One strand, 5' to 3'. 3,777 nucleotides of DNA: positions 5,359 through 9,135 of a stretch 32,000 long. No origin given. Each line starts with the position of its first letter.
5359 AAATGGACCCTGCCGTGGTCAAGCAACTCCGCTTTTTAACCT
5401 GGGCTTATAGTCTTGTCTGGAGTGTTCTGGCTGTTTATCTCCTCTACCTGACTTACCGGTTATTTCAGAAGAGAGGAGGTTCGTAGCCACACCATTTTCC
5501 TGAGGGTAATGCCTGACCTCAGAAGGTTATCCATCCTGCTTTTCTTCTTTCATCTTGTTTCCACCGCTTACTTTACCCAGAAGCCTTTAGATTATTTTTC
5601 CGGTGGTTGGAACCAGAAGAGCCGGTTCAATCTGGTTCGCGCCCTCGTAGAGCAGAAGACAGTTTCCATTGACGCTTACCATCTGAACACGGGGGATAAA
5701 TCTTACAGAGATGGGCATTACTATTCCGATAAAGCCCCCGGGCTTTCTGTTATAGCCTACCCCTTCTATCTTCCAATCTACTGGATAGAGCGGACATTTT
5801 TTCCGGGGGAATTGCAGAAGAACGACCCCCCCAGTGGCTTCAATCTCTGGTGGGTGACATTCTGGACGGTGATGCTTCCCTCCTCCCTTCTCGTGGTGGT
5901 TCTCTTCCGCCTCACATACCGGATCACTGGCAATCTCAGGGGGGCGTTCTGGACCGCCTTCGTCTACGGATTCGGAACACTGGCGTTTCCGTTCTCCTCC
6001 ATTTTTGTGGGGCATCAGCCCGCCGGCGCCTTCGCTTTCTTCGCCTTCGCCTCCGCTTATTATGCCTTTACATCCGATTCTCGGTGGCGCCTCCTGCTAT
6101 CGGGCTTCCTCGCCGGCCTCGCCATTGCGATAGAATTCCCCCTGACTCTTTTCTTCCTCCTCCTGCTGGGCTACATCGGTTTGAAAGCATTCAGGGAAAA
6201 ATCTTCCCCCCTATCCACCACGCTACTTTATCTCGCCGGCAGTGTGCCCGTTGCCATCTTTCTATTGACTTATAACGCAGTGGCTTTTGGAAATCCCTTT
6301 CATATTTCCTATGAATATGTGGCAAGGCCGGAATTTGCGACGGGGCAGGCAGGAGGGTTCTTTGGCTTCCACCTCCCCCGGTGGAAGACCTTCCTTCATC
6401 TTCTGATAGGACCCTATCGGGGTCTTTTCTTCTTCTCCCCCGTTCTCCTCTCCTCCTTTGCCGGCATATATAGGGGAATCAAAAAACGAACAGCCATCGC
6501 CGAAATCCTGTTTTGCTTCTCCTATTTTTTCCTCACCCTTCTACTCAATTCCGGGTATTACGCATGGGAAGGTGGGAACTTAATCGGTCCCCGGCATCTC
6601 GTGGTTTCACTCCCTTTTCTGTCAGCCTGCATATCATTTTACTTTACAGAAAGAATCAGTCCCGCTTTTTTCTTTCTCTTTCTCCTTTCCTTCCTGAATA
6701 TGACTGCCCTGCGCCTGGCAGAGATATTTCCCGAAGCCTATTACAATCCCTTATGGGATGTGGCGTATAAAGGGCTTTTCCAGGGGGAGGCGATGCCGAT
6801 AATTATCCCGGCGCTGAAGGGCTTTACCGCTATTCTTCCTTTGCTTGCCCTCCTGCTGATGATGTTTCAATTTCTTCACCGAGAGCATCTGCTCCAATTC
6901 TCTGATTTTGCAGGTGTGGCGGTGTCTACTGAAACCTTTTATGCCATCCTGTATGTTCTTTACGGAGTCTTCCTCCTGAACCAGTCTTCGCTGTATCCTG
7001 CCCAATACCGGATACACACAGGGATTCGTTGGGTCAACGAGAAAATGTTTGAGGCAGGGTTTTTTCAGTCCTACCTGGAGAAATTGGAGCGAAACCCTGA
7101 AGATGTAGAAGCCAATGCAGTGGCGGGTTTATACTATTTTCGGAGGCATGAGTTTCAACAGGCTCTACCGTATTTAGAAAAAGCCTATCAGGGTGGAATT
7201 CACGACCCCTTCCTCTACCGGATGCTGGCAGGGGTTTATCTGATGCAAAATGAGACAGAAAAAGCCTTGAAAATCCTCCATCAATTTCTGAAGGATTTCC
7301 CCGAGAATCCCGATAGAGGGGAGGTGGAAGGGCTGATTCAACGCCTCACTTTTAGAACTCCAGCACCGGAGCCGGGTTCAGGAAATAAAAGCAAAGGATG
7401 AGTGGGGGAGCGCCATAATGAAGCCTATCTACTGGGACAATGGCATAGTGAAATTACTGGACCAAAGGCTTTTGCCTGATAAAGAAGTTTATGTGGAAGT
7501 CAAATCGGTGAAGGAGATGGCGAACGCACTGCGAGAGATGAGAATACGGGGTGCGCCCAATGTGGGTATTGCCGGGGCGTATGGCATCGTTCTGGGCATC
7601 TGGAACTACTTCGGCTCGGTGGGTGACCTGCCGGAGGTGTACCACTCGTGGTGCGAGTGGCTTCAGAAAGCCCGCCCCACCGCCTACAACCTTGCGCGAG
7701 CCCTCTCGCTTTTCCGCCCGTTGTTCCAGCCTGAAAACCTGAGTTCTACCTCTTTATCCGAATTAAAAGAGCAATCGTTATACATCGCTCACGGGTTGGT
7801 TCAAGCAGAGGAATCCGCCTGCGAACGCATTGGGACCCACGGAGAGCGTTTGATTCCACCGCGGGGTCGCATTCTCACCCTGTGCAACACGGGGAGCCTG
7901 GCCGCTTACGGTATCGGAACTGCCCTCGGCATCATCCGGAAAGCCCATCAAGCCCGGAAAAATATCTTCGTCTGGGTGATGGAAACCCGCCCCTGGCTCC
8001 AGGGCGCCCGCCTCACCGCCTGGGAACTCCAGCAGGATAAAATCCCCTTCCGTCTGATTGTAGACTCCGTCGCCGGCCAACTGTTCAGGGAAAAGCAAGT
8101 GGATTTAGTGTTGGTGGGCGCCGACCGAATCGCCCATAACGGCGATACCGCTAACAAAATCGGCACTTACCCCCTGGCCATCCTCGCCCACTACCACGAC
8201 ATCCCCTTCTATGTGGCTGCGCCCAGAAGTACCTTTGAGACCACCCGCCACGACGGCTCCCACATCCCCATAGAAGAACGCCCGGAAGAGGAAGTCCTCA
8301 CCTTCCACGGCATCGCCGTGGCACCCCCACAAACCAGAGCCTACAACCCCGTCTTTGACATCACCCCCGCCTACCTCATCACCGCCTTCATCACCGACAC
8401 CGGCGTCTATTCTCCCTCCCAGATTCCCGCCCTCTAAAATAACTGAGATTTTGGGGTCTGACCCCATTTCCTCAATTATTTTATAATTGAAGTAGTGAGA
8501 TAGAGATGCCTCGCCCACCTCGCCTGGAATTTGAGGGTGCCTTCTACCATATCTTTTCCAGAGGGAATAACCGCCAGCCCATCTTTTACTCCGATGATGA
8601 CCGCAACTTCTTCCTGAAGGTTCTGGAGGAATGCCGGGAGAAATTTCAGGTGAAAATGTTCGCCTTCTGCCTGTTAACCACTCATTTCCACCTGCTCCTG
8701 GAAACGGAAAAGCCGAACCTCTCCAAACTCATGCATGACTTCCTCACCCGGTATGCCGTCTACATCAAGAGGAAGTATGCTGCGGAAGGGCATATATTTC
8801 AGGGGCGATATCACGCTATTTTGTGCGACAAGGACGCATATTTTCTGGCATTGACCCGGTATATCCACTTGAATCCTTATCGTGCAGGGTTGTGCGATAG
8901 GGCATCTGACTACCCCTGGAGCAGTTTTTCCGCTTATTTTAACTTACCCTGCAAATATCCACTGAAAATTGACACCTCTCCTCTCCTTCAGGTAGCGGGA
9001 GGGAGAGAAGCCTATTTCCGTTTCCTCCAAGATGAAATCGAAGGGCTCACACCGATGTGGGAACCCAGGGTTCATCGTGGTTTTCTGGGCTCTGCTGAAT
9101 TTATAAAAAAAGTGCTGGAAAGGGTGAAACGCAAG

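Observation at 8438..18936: Dense REP/REPIN-like palindrome family with two resident RayT-like genes (double REPtron)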

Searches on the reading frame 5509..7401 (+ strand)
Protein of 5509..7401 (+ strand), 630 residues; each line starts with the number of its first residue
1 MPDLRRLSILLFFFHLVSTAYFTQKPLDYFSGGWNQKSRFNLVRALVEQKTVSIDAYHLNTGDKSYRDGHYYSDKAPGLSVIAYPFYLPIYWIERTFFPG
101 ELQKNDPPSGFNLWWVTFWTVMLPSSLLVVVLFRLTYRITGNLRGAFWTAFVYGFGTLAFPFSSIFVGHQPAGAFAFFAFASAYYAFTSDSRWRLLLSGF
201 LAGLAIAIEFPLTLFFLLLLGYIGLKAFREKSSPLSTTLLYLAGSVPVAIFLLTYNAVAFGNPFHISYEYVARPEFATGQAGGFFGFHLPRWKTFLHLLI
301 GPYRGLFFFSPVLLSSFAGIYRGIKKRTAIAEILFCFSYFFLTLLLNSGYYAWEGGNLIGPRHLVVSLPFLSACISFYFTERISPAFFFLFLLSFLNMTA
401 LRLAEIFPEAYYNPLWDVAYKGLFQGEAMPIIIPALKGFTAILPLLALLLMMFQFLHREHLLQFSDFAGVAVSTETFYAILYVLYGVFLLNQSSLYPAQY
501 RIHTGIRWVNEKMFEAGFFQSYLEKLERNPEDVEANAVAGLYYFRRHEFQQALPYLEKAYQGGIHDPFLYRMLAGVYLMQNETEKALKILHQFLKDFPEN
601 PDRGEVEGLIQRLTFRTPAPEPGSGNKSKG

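Call 6: search_protein_families(library=pfam, proteins=[window:5509-7401:+], max_evalue=0.01)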
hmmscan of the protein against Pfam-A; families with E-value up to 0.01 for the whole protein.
window:5509-7401:+ (630 aa): 6 families
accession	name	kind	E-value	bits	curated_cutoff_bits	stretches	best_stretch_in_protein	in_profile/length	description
PF14559.12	TPR_19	-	1.6e-06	28.8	25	1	546-602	4-60/68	Tetratricopeptide repeat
PF13428.12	TPR_14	-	3.5e-06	27.6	23.5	1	569-602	3-36/44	Tetratricopeptide repeat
PF07719.23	TPR_2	-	0.00014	22.1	27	0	538-560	6-28/34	Tetratricopeptide repeat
PF13432.12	TPR_16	-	0.0022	18.8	32.7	0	526-565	24-63/65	Tetratricopeptide repeat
PF13424.12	TPR_12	-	0.0031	18.1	30.1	0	540-590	10-68/77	Tetratricopeptide repeat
PF13174.12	TPR_6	-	0.005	17.8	26.3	0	573-599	6-32/33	Tetratricopeptide repeat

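Call 7: search_protein_families(library=ncbifam, proteins=[window:5509-7401:+], max_evalue=0.01)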
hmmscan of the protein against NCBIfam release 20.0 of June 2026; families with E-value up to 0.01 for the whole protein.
window:5509-7401:+ (630 aa): 7 families
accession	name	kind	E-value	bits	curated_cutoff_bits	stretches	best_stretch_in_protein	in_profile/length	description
TIGR02917.1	PEP_TPR_lipo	equivalog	2e-07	29.3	312.2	1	525-602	287-364/899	XrtA/PEP-CTERM system TPR-repeat protein PrsT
NF047440.1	LA3751_2_3_fam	subfamily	7.8e-07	28.3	200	1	114-395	94-376/460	LA_3751/LA_3752 family putative glycosyltransferase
NF047481.1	lipo_LIC12587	subfamily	0.00036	20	200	1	524-601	121-200/213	LIC12587 family lipoprotein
NF040959.1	MamA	equivalog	0.001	18.6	200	1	526-592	98-164/204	magnetosome protein MamA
NF046096.1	ABUW_2363_fam_LP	equivalog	0.0011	18.2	300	1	526-601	203-276/299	ABUW_2363 family tetratricopeptide repeat lipoprotein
NF052415.1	T3SS_chap_SctY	equivalog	0.0021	18.6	70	1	528-595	35-105/106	type III secretion apparatus assembly chaperone SctY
TIGR02521.1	type_IV_pilW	equivalog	0.0077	15.8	154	0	533-602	31-100/234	type IV pilus biogenesis/stability protein PilW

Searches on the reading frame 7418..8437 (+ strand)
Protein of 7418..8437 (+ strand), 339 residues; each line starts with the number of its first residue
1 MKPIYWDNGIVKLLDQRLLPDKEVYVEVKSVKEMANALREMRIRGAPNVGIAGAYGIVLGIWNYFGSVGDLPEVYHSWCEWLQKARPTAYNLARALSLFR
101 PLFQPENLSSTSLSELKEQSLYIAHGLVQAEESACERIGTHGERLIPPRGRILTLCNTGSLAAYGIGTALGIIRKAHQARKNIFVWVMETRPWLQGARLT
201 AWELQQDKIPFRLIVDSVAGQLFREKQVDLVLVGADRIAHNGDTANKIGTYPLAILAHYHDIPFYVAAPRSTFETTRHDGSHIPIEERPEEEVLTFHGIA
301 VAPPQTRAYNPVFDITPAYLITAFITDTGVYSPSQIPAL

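Call 6: search_protein_families(library=pfam, proteins=[window:7418-8437:+], max_evalue=0.01)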
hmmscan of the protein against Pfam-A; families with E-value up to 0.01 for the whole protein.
window:7418-8437:+ (339 aa): 1 family
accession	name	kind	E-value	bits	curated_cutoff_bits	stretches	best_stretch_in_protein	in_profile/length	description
PF01008.23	IF-2B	-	6.4e-74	249.1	22.4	1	43-333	2-280/280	Initiation factor 2 subunit family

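Call 7: search_protein_families(library=ncbifam, proteins=[window:7418-8437:+], max_evalue=0.01)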
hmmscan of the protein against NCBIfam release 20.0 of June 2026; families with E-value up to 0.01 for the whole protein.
window:7418-8437:+ (339 aa): 8 families
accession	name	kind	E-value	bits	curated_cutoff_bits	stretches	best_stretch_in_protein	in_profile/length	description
TIGR00512.1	salvage_mtnA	equivalog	8.5e-117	389.9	279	1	3-332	2-334/335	S-methyl-5-thioribose-1-phosphate isomerase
NF004326.0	PRK05720.1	subfamily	1.8e-114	382.2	271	1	2-335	11-344/358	s-methyl-5-thioribose-1-phosphate isomerase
TIGR00524.1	eIF-2B_rel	subfamily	1.3e-94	316.7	185.85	1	29-332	2-302/303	S-methyl-5-thioribose-1-phosphate isomerase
NF004700.0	PRK06036.1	equivalog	1.1e-89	300.9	528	1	1-334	1-331/339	S-methyl-5-thioribose-1-phosphate isomerase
NF004436.0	PRK05772.1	equivalog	6.2e-81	272.5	521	1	1-333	16-351/363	S-methyl-5-thioribose-1-phosphate isomerase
TIGR00511.1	ribulose_e2b2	equivalog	2.4e-47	161.7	314.1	1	31-336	2-291/301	ribose 1,5-bisphosphate isomerase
NF006210.0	PRK08335.1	equivalog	6.4e-22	78.1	339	1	124-333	85-271/275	translation initiation factor IF-2B subunit alpha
NF004994.0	PRK06372.1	equivalog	1.8e-13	50.5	249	1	184-335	111-250/253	translation initiation factor IF-2B subunit delta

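Call 23: list_cluster_members(proteins=[P0001, P0003, window:7418-8434:+])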
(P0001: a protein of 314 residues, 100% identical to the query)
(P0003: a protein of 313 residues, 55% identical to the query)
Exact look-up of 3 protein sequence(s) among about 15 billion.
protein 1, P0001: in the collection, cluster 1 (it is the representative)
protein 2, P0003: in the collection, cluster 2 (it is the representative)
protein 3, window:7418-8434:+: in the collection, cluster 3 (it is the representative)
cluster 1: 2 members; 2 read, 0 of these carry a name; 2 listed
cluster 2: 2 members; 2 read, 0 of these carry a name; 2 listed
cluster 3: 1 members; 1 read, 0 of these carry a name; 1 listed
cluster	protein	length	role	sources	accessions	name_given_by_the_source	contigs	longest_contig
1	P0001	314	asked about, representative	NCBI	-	-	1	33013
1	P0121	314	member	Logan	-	-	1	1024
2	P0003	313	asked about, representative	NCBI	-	-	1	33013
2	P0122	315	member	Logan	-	-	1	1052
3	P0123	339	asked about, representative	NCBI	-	-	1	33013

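Call 47: find_homologous_proteins(query=window:7418-8434:+, max_evalue=1e-40)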
Query window:7418-8434:+ (339 aa): 7986 proteins with E <= 1e-40 among 8000 candidates; the best 120 are listed.
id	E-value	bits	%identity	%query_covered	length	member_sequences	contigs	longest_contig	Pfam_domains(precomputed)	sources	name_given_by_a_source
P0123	4.0e-229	778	100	100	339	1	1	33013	PF01008.24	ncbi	-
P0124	1.2e-194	664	84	100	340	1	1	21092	PF01008.24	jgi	-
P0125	5.4e-98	347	52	98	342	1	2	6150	PF01008.24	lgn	-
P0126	9.3e-98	346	53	98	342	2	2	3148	PF01008.24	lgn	-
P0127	2.4e-96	341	51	100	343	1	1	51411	PF01008.24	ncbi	ncbi:MAG: S-methyl-5-thioribose-1-phosphate isomerase [Candidatus Bipolaricaulaceae bacterium]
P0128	1.2e-95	339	52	98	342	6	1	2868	PF01008.24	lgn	-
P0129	1.5e-95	339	50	99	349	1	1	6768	PF01008.24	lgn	-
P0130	3.8e-95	337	50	98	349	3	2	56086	PF01008.24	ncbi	-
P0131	4.0e-95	337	51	98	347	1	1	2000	PF01008.24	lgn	-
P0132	4.8e-94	334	50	98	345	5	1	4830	PF01008.24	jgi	-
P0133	8.4e-94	333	51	98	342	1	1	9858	PF01008.24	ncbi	-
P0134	8.4e-93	329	48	100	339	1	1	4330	PF01008.24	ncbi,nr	ncbi:MAG: S-methyl-5-thioribose-1-phosphate isomerase [Candidatus Omnitrophica bacterium]|nr:S-methy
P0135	1.7e-92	328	46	100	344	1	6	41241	PF01008.24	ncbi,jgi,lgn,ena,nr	ncbi:MAG TPA: S-methyl-5-thioribose-1-phosphate isomerase [bacterium]|nr:S-methyl-5-thioribose-1-pho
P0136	3.2e-92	328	48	98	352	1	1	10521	PF01008.24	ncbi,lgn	-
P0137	4.8e-92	327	48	97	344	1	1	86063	PF01008.24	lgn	-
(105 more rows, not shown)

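Call 48: find_encoding_contigs(protein=P0124, flank=10000, max_places=3)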
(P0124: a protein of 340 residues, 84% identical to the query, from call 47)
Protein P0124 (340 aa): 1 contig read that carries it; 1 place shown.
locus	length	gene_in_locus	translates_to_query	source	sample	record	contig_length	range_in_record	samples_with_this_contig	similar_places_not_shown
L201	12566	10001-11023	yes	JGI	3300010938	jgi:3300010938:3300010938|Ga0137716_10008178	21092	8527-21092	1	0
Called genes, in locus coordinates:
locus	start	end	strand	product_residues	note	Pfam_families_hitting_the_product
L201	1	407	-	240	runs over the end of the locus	PF00106:adh_short, PF08659:KR, PF13561:adh_short_C2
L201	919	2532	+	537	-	PF00082:Peptidase_S8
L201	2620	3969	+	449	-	PF13088:BNR_2 (faint), PF24316:Tli3 (faint), PF02012:BNR (faint)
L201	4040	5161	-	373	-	PF00266:Aminotran_5, PF01041:DegT_DnrJ_EryC1 (weak)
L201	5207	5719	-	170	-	-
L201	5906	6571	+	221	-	PF00005:ABC_tran, PF13304:AAA_21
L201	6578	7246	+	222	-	PF03379:CcmB, PF12679:ABC2_membrane_2 (weak)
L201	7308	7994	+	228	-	PF01578:Cytochrom_C_asm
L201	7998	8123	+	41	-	-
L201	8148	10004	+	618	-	-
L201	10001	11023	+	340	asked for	PF01008:IF-2B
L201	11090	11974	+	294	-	-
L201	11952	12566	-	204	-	?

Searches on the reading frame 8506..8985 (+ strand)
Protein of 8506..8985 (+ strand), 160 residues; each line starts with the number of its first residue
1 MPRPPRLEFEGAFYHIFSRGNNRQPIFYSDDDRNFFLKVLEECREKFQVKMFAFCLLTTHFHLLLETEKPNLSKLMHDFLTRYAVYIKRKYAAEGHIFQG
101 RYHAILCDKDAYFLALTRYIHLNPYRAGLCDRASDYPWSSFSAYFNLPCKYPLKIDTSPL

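Call 64: search_solved_structures(query=window:8506-8985:+, max_evalue=1, show_alignments=2)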
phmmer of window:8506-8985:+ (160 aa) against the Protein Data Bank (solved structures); distinct sequences matched with E-value up to 1: 4.
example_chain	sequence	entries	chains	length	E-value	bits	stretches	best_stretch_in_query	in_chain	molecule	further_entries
6ueb_A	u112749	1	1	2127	0.00026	24.5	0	63-130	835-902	Large structural protein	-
4er8_A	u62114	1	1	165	0.042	17.3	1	52-142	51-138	TnpArep for protein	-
1p4x_A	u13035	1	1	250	0.17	15.3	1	30-89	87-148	staphylococcal accessory regulator A homologue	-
7e7l_A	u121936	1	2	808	0.9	12.9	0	66-142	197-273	Hydroxyphenylacetic acid decarboxylase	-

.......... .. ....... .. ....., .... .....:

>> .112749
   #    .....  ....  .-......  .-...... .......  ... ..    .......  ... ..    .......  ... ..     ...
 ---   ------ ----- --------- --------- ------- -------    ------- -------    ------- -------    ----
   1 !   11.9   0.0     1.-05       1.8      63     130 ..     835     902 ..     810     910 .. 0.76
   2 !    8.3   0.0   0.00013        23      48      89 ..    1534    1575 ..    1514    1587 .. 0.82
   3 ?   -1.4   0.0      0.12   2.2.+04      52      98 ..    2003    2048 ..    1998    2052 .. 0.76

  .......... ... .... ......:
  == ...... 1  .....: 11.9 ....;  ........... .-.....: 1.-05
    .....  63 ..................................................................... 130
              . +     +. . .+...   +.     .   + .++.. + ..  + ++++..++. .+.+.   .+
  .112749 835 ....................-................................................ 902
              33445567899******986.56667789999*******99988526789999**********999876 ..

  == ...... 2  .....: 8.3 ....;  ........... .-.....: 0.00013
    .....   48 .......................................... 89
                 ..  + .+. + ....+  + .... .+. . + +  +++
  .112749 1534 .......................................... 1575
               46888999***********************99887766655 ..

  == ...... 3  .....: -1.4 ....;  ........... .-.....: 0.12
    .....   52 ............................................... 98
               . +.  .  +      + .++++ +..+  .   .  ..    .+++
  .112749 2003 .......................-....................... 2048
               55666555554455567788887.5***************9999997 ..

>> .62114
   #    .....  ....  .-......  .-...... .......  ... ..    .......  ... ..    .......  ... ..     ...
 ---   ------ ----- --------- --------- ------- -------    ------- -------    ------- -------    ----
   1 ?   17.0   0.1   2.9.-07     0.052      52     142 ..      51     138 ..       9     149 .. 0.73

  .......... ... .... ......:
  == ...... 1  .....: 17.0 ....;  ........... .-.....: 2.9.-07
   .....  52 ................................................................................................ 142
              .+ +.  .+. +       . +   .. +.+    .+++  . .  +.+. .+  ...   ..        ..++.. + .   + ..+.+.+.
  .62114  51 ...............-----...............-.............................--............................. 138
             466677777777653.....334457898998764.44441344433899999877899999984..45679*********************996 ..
